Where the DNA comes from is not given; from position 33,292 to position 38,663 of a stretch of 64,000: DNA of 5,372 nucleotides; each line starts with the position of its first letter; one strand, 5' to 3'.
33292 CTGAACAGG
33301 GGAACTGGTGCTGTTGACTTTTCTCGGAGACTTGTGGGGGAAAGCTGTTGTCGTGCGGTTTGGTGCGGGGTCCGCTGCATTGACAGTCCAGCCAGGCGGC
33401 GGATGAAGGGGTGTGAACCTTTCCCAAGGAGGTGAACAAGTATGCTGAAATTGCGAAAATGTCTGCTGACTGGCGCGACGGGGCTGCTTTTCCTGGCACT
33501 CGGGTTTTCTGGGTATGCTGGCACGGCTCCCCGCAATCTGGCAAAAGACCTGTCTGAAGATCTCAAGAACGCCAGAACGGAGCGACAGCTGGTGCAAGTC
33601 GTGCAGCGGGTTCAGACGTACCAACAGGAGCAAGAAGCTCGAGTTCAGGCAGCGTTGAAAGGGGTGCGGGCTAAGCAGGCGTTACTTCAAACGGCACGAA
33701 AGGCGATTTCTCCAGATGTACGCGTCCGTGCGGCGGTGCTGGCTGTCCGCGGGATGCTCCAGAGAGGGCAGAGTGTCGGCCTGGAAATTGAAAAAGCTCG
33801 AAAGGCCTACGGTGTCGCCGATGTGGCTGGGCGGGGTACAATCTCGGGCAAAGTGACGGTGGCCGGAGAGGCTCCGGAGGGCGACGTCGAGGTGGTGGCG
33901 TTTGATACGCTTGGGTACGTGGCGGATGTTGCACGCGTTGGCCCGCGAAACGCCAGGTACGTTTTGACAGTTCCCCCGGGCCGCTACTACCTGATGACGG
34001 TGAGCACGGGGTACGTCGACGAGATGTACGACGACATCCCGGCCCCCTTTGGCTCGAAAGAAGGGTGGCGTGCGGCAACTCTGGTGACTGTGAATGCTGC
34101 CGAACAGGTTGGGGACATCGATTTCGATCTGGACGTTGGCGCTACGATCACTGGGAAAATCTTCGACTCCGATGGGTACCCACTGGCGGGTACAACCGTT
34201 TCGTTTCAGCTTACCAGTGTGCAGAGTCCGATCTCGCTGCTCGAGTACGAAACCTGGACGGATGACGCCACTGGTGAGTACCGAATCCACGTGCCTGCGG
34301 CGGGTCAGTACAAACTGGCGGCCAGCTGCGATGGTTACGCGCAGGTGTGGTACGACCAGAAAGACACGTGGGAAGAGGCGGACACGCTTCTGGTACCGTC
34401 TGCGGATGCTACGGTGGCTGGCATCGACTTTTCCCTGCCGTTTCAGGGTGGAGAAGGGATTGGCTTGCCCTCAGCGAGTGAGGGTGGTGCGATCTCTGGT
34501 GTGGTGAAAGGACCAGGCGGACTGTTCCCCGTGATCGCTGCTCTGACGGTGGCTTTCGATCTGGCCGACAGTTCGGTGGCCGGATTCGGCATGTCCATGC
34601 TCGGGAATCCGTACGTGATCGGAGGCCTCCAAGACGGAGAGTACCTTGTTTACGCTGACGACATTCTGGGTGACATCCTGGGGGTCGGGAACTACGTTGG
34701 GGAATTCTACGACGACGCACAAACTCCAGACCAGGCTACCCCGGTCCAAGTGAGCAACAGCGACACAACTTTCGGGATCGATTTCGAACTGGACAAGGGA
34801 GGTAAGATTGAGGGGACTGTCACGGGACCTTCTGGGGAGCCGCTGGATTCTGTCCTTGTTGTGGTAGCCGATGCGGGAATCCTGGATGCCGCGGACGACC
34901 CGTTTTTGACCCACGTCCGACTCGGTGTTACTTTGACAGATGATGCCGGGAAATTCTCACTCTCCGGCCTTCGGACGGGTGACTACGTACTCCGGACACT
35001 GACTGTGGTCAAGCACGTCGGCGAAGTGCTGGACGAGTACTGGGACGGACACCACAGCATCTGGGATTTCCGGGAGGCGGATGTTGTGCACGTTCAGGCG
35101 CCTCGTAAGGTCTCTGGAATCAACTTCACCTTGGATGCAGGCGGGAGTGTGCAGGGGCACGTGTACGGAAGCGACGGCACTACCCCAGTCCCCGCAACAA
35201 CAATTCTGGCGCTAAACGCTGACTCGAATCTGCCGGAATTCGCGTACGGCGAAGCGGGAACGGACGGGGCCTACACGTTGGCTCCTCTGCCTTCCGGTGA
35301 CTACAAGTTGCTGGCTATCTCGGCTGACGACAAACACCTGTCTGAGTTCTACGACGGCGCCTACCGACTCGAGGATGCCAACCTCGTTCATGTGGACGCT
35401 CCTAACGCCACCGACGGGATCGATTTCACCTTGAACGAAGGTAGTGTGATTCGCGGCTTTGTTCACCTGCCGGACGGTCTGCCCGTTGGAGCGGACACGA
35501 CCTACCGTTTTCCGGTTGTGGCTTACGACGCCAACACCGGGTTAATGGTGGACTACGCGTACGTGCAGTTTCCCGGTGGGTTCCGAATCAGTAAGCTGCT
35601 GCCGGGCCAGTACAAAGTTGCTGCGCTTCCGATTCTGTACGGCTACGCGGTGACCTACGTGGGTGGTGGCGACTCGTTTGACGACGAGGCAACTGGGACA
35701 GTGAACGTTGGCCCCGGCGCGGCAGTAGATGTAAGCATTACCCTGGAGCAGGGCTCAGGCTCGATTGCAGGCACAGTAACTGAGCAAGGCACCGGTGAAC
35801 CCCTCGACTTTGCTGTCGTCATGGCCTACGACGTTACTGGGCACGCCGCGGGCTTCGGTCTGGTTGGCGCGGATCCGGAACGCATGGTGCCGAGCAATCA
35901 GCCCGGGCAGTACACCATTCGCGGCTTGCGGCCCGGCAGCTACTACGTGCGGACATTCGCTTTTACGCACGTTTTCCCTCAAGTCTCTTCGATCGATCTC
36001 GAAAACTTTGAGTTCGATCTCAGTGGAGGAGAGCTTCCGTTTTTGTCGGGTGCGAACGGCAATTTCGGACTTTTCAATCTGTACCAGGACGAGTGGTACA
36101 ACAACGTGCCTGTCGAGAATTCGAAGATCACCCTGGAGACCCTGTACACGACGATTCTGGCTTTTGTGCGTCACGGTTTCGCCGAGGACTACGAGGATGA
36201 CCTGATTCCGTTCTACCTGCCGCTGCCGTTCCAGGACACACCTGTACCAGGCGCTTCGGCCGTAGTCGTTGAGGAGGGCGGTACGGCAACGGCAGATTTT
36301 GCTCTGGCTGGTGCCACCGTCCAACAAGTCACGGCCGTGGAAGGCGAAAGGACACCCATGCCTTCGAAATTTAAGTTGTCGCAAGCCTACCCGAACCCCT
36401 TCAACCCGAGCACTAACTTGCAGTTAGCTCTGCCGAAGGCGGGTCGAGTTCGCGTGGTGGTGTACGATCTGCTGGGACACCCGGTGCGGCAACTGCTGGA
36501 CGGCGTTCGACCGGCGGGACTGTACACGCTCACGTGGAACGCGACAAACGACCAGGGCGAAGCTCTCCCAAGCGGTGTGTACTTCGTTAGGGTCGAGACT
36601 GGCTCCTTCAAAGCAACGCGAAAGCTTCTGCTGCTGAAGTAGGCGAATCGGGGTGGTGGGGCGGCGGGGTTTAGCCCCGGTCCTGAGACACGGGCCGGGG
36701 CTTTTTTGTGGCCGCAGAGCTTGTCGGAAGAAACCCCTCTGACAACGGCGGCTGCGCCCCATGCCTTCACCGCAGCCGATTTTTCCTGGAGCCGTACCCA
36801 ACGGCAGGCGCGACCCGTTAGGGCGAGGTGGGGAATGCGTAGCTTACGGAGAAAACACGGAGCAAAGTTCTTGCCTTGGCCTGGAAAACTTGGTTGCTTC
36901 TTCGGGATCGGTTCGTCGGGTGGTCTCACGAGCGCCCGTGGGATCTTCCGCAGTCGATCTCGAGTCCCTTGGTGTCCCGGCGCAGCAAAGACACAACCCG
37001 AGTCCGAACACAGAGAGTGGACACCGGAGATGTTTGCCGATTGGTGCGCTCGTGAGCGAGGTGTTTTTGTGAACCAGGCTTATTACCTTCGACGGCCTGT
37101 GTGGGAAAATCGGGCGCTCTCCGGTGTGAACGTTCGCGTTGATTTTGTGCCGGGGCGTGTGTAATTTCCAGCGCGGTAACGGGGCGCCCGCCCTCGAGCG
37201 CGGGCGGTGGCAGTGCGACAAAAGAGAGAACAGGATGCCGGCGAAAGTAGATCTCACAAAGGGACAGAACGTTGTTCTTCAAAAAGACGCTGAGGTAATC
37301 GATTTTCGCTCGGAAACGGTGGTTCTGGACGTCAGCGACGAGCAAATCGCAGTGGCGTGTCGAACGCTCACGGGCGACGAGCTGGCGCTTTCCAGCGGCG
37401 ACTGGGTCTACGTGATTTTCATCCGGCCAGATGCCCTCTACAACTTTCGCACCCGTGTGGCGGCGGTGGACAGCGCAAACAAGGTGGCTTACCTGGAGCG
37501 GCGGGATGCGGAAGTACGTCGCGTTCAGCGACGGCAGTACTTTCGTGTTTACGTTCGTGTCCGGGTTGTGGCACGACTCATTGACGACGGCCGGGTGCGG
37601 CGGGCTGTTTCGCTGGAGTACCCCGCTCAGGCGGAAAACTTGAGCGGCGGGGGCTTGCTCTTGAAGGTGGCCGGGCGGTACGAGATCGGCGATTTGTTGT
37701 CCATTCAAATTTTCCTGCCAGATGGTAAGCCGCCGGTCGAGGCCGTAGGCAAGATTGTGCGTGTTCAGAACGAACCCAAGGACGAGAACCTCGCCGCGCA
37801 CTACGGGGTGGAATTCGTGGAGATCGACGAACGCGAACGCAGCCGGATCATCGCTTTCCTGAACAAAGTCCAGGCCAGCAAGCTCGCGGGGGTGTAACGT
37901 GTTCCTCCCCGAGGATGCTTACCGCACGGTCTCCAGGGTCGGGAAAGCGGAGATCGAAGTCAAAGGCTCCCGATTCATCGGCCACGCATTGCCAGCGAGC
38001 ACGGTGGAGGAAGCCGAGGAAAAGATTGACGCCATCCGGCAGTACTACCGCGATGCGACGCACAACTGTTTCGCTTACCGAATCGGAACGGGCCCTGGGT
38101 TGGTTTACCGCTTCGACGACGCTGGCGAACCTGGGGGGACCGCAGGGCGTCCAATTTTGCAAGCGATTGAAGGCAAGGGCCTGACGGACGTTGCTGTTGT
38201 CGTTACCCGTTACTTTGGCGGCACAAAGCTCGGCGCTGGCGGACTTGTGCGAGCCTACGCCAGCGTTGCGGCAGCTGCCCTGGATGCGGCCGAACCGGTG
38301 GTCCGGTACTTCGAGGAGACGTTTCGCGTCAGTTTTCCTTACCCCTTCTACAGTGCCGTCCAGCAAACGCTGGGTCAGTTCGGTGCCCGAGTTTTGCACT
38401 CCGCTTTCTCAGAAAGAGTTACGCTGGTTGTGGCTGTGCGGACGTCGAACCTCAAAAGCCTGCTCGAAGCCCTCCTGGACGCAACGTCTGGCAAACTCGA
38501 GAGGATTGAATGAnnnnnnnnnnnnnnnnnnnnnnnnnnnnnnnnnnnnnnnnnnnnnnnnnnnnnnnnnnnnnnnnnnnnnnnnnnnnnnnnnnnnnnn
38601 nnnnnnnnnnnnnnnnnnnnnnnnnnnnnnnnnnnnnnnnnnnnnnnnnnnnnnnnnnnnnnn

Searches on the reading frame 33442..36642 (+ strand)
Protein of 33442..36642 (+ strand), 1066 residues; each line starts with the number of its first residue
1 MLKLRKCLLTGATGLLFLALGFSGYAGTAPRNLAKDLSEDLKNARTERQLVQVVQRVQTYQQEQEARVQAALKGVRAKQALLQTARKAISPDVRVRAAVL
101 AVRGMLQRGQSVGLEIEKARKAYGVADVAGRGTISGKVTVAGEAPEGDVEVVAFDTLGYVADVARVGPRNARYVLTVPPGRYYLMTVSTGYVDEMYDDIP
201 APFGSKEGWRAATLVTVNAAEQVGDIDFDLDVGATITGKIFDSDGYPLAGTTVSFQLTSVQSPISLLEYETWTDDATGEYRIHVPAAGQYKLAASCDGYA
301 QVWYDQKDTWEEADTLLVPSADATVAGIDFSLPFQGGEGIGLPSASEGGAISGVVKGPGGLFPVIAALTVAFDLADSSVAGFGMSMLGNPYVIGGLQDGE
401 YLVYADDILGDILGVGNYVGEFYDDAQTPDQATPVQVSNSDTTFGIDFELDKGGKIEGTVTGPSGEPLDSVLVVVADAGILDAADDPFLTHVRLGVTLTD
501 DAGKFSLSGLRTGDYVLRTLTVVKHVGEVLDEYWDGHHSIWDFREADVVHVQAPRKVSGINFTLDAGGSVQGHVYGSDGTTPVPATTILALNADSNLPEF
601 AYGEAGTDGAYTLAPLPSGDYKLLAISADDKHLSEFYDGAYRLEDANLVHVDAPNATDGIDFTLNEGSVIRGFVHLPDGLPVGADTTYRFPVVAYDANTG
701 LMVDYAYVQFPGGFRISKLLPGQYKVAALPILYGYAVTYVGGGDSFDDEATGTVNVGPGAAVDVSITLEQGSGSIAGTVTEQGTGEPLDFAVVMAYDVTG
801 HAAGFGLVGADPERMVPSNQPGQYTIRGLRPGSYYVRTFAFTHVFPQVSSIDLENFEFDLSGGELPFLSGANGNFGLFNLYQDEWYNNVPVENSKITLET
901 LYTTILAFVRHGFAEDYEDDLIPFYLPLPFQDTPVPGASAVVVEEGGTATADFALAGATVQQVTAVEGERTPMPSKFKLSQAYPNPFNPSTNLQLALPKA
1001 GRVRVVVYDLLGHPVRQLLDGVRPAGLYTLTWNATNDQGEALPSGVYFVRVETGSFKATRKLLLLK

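Call 8: search_protein_families(library=pfam, proteins=[window:33442-36642:+], max_evalue=0.01)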
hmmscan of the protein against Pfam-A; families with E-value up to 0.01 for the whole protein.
window:33442-36642:+ (1066 aa): 10 families
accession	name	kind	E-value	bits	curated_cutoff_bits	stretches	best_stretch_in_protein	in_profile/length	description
PF13620.12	CarboxypepD_reg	-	3.5e-33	114.2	32.3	4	235-304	1-64/82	Carboxypeptidase regulatory-like domain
PF13715.12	CarbopepD_reg_2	-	4.8e-11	43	32.2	0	236-301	1-57/88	CarboxypepD_reg-like domain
PF13860.13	FlgD_ig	-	5.2e-09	36.4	27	1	998-1053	19-75/79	FlgD Ig-like domain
PF17802.7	SpaA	-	1.5e-07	31.9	23.1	0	784-837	12-57/91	Prealbumin-like fold domain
PF10670.15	DUF4198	-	1e-06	29.5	34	1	228-295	141-206/209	Domain of unknown function (DUF4198)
PF17210.9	SdrD_B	-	1.8e-06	28.5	29.7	0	818-838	44-64/112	SdrD B-like domain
PF18962.6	Por_Secre_tail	-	3.7e-06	27.6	27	1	983-1063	2-74/75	Secretion system C-terminal sorting domain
PF00775.27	Dioxygenase_C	-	0.00017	21.5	27.3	0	230-254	24-50/182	Dioxygenase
PF09430.16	EMC7_beta-sandw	-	0.0017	19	26.6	0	813-848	20-55/122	ER membrane protein complex subunit 7, beta-sandwich domain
PF02369.22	Big_1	-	0.0062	17.1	34.9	0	234-296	19-80/93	Bacterial Ig-like domain (group 1)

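Call 9: search_protein_families(library=ncbifam, proteins=[window:33442-36642:+], max_evalue=0.01)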
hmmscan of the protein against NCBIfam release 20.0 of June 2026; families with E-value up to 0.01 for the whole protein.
window:33442-36642:+ (1066 aa): 8 families
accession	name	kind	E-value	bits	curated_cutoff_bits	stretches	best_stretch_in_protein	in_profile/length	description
TIGR04183.1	Por_Secre_tail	domain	6e-12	45.4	23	1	983-1063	2-70/72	T9SS type A sorting domain-containing protein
NF009276.0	PRK12633.1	equivalog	2.1e-06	27.6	383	1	999-1053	127-181/234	flagellar basal body rod modification protein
NF033707.1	T9SS_sortase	equivalog_domain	3.2e-06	25.1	420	1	981-1055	1000-1079/1095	type IX secretion system sortase PorU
NF005176.1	PRK06655.1-1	equivalog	7.1e-06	26.1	230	1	998-1054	94-150/197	flagellar hook assembly protein FlgD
NF038113.1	T9SSA_dep_M36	equivalog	0.0002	19.6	885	1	978-1064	791-868/869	T9SS-dependent M36 family metallopeptidase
NF052345.1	S_layer_anammox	exception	0.00061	17.3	1400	0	751-844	1291-1371/1596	Kustd1514 family S-layer glycoprotein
NF052228.1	T9SS_PorZ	equivalog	0.0031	16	260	1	963-1052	656-741/757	type IX secretion system anionic LPS delivery protein PorZ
NF009453.0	PRK12813.1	equivalog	0.0055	16.3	264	0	999-1053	122-173/223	flagellar basal body rod modification protein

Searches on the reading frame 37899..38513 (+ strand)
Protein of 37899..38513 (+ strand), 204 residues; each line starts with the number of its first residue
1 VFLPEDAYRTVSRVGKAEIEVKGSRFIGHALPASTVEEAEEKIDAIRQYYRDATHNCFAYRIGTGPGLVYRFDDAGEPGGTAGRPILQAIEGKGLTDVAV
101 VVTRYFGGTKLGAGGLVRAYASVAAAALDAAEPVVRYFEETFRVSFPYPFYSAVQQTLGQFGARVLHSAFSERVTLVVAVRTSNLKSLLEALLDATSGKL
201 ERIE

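Call 45: search_protein_families(library=ncbifam, proteins=[window:37899-38513:+], max_evalue=0.00001)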
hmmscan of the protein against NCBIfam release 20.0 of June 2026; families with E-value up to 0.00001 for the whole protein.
window:37899-38513:+ (204 aa): 2 families
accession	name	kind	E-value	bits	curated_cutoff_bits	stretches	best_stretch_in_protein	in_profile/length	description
TIGR00257.1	IMPACT_YIGZ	hypoth_equivalog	1.5e-48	165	167.95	1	8-200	5-198/205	YigZ family protein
NF008600.0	PRK11568.1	equivalog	5.7e-37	127.2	298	1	17-201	13-198/204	IMPACT family protein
